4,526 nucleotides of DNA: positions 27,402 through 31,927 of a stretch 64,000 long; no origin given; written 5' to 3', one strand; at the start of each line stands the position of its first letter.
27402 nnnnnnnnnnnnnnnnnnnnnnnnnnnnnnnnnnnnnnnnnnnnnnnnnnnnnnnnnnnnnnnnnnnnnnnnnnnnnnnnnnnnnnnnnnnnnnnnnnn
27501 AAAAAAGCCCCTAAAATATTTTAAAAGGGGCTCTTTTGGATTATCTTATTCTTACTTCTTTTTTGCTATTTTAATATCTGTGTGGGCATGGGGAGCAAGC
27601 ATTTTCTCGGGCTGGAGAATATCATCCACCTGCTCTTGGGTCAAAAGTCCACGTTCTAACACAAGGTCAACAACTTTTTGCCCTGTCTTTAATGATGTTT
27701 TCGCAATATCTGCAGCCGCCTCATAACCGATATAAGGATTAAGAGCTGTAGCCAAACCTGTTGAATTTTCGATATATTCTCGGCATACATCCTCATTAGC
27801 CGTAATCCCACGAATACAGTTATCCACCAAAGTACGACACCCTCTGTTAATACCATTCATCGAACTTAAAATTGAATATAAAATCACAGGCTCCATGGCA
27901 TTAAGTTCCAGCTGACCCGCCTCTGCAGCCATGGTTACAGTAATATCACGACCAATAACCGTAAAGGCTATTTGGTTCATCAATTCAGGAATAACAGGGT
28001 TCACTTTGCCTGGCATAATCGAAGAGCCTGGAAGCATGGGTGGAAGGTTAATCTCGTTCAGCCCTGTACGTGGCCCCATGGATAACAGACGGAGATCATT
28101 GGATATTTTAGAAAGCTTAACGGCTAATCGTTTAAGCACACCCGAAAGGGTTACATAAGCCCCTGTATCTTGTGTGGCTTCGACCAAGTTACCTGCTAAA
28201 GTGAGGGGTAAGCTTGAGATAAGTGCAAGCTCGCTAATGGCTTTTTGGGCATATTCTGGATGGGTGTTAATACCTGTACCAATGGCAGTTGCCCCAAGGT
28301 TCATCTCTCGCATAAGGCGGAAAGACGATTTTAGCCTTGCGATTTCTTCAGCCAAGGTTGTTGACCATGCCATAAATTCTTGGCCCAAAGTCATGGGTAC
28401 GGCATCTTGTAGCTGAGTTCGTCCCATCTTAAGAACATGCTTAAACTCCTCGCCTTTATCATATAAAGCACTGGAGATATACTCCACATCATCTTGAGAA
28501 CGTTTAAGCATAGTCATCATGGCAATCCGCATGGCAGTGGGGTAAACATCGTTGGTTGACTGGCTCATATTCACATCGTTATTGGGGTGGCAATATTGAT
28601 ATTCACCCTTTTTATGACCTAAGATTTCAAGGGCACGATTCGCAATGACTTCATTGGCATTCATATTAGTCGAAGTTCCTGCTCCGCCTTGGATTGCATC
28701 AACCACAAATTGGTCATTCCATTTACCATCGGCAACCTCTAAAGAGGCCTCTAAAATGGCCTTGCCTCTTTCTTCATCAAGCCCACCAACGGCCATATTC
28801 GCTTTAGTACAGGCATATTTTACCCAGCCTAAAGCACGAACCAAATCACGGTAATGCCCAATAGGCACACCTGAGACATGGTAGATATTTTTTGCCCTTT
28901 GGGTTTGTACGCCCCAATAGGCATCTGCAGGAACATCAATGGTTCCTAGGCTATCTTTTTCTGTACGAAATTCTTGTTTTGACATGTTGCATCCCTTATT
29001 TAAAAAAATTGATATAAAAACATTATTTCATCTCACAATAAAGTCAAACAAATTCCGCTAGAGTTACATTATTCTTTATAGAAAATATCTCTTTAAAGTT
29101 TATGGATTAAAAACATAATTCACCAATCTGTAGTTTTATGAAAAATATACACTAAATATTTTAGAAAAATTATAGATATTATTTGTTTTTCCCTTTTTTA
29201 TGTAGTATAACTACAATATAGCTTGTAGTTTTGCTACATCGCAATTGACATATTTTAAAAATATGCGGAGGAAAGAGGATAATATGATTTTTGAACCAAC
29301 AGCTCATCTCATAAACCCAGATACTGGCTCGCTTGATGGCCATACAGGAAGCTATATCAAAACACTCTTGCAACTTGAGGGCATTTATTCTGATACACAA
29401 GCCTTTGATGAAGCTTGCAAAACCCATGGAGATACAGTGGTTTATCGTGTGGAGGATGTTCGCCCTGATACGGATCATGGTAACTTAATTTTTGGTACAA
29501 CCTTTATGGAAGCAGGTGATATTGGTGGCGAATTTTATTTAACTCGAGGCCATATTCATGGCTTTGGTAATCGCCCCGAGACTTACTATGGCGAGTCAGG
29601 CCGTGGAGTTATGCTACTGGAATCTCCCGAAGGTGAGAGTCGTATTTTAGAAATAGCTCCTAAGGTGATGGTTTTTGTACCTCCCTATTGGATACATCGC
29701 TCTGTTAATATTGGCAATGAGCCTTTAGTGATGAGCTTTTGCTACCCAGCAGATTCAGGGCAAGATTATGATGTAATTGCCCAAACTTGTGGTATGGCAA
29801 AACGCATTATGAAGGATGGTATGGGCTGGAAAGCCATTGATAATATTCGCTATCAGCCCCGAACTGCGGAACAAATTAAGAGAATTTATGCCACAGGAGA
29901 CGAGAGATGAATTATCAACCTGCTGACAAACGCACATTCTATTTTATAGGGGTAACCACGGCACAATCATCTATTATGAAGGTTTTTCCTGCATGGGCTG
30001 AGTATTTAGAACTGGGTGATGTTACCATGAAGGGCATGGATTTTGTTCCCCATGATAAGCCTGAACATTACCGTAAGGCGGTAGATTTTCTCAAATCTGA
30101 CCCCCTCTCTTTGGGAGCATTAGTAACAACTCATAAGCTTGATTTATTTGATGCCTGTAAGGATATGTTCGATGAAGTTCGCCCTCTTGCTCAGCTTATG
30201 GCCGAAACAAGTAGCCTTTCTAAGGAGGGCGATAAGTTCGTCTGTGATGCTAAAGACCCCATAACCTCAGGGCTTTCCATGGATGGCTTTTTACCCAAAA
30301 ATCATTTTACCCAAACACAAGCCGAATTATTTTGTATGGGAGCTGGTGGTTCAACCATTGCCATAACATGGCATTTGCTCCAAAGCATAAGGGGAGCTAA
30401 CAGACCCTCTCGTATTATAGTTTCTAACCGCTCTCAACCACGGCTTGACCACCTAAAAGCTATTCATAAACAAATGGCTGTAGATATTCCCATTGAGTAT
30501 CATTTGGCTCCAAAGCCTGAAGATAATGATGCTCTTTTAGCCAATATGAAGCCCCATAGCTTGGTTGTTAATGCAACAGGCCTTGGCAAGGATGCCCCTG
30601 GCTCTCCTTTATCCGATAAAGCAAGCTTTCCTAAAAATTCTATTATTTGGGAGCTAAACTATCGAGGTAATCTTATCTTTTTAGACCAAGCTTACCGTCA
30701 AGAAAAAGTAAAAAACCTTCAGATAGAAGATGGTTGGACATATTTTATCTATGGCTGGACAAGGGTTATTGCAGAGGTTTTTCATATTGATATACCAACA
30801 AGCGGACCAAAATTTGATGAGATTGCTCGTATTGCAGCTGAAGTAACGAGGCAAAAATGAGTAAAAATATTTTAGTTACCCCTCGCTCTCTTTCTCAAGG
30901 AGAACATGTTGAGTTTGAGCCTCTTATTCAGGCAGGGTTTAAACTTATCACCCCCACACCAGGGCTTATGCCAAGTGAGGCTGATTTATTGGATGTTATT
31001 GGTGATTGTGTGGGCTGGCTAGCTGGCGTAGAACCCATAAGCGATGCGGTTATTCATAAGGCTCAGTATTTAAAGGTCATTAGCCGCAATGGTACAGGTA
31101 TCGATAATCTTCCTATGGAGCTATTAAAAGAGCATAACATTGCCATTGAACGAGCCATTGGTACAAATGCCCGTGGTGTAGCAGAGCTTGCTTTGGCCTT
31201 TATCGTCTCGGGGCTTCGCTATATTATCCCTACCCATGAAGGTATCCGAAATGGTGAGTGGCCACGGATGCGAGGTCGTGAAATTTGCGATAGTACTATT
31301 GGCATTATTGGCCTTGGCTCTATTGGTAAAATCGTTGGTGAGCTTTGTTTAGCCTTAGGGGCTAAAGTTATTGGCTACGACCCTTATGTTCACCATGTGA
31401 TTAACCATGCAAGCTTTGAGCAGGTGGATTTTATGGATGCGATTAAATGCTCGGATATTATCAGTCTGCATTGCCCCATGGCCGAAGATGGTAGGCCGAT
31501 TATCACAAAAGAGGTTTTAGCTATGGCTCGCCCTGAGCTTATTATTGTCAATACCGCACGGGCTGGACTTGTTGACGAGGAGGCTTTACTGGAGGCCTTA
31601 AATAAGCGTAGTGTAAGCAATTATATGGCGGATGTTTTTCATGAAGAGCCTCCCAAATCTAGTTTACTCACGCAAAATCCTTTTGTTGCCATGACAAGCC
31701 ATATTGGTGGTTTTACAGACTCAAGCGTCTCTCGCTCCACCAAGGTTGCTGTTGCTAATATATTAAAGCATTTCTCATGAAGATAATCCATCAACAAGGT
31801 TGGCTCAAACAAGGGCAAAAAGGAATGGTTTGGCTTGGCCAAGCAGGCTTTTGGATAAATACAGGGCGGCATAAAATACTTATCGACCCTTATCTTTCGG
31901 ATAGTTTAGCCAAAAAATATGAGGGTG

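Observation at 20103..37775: A 15-bp palindrome TGTAG-N5-CTACA links four operons of the sugar island into one candidate regulon, probably controlled by the RpiR-family regulator at 33717-34595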

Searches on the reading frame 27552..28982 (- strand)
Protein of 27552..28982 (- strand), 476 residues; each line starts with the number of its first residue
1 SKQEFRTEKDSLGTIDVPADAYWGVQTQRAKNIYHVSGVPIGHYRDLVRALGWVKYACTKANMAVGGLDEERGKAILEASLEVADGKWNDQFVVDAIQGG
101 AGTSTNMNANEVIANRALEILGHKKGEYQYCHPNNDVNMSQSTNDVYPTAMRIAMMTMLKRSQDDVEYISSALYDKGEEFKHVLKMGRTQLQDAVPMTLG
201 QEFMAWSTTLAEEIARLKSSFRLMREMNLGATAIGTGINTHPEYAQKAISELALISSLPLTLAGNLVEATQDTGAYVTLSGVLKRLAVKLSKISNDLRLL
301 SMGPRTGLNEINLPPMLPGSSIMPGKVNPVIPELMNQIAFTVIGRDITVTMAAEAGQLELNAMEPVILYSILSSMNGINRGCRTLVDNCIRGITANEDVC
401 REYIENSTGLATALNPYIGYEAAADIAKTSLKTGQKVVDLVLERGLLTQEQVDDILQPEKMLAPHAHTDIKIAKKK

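Call 7: search_protein_families(library=pfam, proteins=[window:27552-28982:-])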
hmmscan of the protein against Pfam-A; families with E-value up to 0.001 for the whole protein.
window:27552-28982:- (476 aa): 2 families
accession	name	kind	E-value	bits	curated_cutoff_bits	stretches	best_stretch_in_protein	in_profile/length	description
PF00206.25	Lyase_1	-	1.4e-94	317.5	27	1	13-344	1-312/312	Lyase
PF10415.14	FumaraseC_C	-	4.2e-23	82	32.5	1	410-462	1-53/54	Fumarase C C-terminus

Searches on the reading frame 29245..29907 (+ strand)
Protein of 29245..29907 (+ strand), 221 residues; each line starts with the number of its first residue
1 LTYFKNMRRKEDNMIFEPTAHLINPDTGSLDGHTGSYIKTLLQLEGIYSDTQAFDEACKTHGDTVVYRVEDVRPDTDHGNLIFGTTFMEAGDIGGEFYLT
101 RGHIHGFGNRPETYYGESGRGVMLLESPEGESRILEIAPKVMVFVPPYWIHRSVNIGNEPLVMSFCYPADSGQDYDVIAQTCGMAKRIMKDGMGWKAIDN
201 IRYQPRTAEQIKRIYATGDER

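Call 7: search_protein_families(library=pfam, proteins=[window:29245-29907:+])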
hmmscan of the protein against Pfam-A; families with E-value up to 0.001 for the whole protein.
window:29245-29907:+ (221 aa): 1 family
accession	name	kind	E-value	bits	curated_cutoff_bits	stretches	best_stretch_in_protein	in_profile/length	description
PF06560.17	GPI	-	8.6e-50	169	20.7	1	40-195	3-173/182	Glucose-6-phosphate isomerase (GPI)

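Call 27: search_protein_families(library=ncbifam, proteins=[window:29284-29907:+], max_evalue=0.00001)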
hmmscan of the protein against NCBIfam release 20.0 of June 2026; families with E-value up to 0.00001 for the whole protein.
window:29284-29907:+ (208 aa): 0 families

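Call 48: search_solved_structures(query=window:29284-29907:+, max_evalue=0.001)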
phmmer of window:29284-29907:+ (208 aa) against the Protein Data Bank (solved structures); distinct sequences matched with E-value up to 0.001: 9.
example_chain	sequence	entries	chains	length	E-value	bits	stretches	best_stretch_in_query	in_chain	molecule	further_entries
1x7n_A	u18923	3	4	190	6.9e-40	140.2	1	4-191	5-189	Glucose-6-phosphate isomerase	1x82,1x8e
1qxj_A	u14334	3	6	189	7.4e-40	140.1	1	4-191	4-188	Glucose-6-phosphate isomerase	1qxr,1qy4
2gc0_A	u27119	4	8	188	1.5e-39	139.1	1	4-189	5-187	Glucose-6-phosphate isomerase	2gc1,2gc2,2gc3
1j3p_A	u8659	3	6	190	8.7e-39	136.6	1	9-179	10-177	Phosphoglucose Isomerase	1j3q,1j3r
4lum_A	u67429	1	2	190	1.3e-38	136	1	4-191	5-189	Glucose-6-phosphate isomerase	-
4lul_A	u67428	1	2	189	2.5e-37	131.8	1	4-191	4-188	Glucose-6-phosphate isomerase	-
4luk_A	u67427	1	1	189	2.5e-37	131.8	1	4-191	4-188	Glucose-6-phosphate isomerase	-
4lta_A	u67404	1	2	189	3.4e-37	131.4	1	4-191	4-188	Glucose-6-phosphate isomerase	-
3sxw_A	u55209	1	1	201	5.6e-34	120.9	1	4-195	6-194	Glucose-6-phosphate isomerase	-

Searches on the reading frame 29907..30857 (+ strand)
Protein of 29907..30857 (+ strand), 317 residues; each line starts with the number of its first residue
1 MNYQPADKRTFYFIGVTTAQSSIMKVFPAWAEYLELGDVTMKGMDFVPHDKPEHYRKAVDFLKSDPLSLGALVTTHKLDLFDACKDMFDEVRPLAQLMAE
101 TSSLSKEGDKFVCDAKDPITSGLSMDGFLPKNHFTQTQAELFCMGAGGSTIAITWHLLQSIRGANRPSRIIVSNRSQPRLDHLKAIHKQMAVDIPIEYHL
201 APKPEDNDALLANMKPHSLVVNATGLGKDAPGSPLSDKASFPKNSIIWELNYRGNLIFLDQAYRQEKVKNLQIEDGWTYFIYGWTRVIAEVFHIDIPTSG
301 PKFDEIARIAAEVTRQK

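Call 7: search_protein_families(library=pfam, proteins=[window:29907-30857:+])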
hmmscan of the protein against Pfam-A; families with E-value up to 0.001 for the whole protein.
window:29907-30857:+ (317 aa): 0 families

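Call 27: search_protein_families(library=ncbifam, proteins=[window:29907-30857:+], max_evalue=0.00001)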
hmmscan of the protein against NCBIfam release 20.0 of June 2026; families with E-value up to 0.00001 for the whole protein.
window:29907-30857:+ (317 aa): 2 families
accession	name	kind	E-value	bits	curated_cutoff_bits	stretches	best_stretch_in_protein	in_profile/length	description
NF001315.0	PRK00258.2-4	equivalog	4.3e-09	35.9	413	1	88-260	78-238/284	shikimate dehydrogenase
NF001310.0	PRK00258.1-2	equivalog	2.6e-07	30.1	221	1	93-267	78-237/279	shikimate dehydrogenase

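Call 46: find_homologous_proteins(query=window:29907-30857:+)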
Query window:29907-30857:+ (317 aa): 7999 proteins with E <= 0.001 among 8000 candidates; the best 120 are listed.
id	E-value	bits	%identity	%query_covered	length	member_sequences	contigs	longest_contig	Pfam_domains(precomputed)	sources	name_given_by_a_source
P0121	1.6e-214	729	100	100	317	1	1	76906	-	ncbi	ncbi:MAG: shikimate dehydrogenase family protein [Alphaproteobacteria bacterium]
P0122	1.2e-167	575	79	100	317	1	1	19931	-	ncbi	-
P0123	3.3e-161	554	76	99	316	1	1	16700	-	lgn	-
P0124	4.2e-159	547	75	99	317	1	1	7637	-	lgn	-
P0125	1.8e-156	538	72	99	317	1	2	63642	-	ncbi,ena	ncbi:MAG: shikimate dehydrogenase family protein [Cohaesibacteraceae bacterium]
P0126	1.1e-155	536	72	99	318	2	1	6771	-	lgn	-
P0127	1.2e-155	536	73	96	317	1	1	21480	-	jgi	jgi:shikimate 5-dehydrogenase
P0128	2.4e-155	535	72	99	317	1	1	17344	-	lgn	-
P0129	3.1e-155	534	73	99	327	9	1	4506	-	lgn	-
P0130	3.1e-155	534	73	99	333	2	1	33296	-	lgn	-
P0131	1.0e-154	533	72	99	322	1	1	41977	-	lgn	-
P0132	1.1e-154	533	72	99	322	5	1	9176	-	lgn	-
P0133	1.3e-154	532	73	99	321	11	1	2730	-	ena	-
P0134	1.5e-154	532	72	99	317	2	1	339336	-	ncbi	ncbi:MAG: shikimate dehydrogenase family protein [Hyphomicrobiales bacterium]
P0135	1.6e-154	532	72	99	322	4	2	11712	-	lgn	-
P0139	6.4e-154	530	73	96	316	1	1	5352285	-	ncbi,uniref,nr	ncbi:hypothetical protein K32_41380 [Kaistia sp. 32K]|uniref:shikimate dehydrogenase family protein 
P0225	4.8e-147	507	69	98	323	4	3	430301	-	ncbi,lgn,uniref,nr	ncbi:Shikimate dehydrogenase (NADP(+)) [Burkholderia anthina]|uniref:Shikimate dehydrogenase n=2 Tax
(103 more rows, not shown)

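Call 47: search_solved_structures(query=window:29907-30857:+, max_evalue=0.001)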
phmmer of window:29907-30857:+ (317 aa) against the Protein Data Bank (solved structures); distinct sequences matched with E-value up to 0.001: 0.

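Call 56: find_encoding_contigs(protein=P0225, flank=10000, max_places=1)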
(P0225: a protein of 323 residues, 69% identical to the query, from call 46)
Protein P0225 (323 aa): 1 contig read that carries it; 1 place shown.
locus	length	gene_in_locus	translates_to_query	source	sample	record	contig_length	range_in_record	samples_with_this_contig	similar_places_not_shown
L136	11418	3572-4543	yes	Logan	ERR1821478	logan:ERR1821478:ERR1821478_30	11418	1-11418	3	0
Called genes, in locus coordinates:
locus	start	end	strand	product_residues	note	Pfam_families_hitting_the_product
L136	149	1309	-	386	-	PF01418:HTH_6, PF01380:SIS, PF13580:SIS_2 (weak)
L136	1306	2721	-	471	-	PF01565:FAD_binding_4, PF02913:FAD-oxidase_C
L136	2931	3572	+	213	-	PF06560:GPI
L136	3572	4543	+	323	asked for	-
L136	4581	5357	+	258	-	PF23441:SDR, PF00106:adh_short, PF01370:Epimerase (weak), PF08659:KR, PF13561:adh_short_C2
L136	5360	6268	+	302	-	PF13483:Lactamase_B_3, PF12706:Lactamase_B_2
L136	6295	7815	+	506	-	PF00370:FGGY_N, PF02782:FGGY_C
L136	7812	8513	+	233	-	PF00702:Hydrolase, PF12710:HAD, PF13419:HAD_2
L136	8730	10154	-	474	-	PF00171:Aldedh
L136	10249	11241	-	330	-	PF08240:ADH_N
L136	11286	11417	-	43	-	?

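Call 57: find_encoding_contigs(protein=P0139, flank=10000, max_places=1)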
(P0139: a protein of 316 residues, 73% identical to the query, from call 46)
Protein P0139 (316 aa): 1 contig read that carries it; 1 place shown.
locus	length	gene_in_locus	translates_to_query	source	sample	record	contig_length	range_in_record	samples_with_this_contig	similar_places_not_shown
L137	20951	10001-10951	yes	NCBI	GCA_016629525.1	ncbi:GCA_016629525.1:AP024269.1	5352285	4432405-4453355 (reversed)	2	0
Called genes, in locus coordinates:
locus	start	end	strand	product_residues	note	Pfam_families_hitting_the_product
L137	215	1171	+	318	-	-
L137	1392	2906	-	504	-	PF00370:FGGY_N, PF02782:FGGY_C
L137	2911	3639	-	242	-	PF01791:DeoC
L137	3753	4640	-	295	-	PF01418:HTH_6, PF01380:SIS, PF13580:SIS_2 (weak)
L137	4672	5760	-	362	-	PF02653:BPD_transp_2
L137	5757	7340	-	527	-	PF00005:ABC_tran, PF02463:SMC_N (faint), PF13304:AAA_21 (faint), PF00005:ABC_tran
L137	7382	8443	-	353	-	PF00532:Peripla_BP_1 (weak), PF13407:Peripla_BP_4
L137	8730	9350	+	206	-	PF06560:GPI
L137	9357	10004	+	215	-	PF01081:Aldolase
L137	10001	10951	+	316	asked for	-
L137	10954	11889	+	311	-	PF00389:2-Hacid_dh, PF02826:2-Hacid_dh_C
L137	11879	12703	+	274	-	PF13483:Lactamase_B_3, PF12706:Lactamase_B_2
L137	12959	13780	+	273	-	PF00392:GntR, PF07702:UTRA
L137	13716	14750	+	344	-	PF02608:Bmp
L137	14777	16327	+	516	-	PF00005:ABC_tran, PF13304:AAA_21 (faint), PF00005:ABC_tran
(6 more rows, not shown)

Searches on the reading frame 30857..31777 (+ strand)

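Call 8: search_protein_families(library=pfam, proteins=[window:30857-31777:+])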
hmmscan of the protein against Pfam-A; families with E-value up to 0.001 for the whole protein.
window:30857-31777:+ (307 aa): 2 families
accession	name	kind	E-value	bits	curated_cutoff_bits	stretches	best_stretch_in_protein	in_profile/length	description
PF02826.25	2-Hacid_dh_C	-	5.9e-45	153.3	25.1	1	114-284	2-178/178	D-isomer specific 2-hydroxyacid dehydrogenase, NAD binding domain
PF00389.36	2-Hacid_dh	-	1.7e-13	50.9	24.6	1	40-306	29-124/134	D-isomer specific 2-hydroxyacid dehydrogenase, catalytic domain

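Call 27: search_protein_families(library=ncbifam, proteins=[window:30857-31777:+], max_evalue=0.00001)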
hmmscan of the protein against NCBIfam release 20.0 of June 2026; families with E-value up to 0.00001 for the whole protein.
window:30857-31777:+ (307 aa): 21 families
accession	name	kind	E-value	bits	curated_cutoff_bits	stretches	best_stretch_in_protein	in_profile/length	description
TIGR01327.1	PGDH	equivalog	1.9e-56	192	454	1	60-300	51-295/525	phosphoglycerate dehydrogenase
NF008759.0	PRK11790.1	equivalog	8e-35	120.3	404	1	59-296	64-307/410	phosphoglycerate dehydrogenase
NF006263.0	PRK08410.1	equivalog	5.6e-33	114.7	389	1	61-271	53-270/311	D-2-hydroxyacid dehydrogenase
NF009714.1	PRK13243.1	equivalog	6.9e-33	114.4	455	1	59-303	55-310/332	glyoxylate reductase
NF005069.0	PRK06487.1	equivalog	6.8e-32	110.8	448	1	61-277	59-282/320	2-hydroxyacid dehydrogenase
NF005750.0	PRK07574.1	equivalog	5.4e-31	108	329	1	64-306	107-356/386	NAD-dependent formate dehydrogenase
NF005387.0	PRK06932.1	equivalog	5.9e-31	107.6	492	1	65-302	59-306/314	2-hydroxyacid dehydrogenase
NF005027.0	PRK06436.1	equivalog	5.9e-28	97.9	261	1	72-306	50-280/303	2-hydroxyacid dehydrogenase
NF011938.0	PRK15409.1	equivalog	1.8e-26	92.9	492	1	37-304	31-307/324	glyoxylate/hydroxypyruvate reductase GhrB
NF001309.0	PRK00257.1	equivalog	2.6e-26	92.5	434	1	72-305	59-277/379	4-phosphoerythronate dehydrogenase PdxB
NF041369.1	Dhydh_Halo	equivalog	4.8e-25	88.4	400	1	80-298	64-287/305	D-2-hydroxyacid dehydrogenase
NF000492.1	vanH_gen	exception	8.7e-25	87.4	540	1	69-264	64-255/312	D-lactate dehydrogenase VanH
NF000004.1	vanH-D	exception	1.4e-23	83.5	550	1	136-264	138-261/323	D-lactate dehydrogenase VanH-D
NF006374.0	PRK08605.1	subfamily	1.9e-23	83.1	356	1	56-264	52-266/332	D-lactate dehydrogenase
NF009127.0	PRK12480.1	equivalog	3.5e-20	72.3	579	1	72-264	70-264/330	D-lactate dehydrogenase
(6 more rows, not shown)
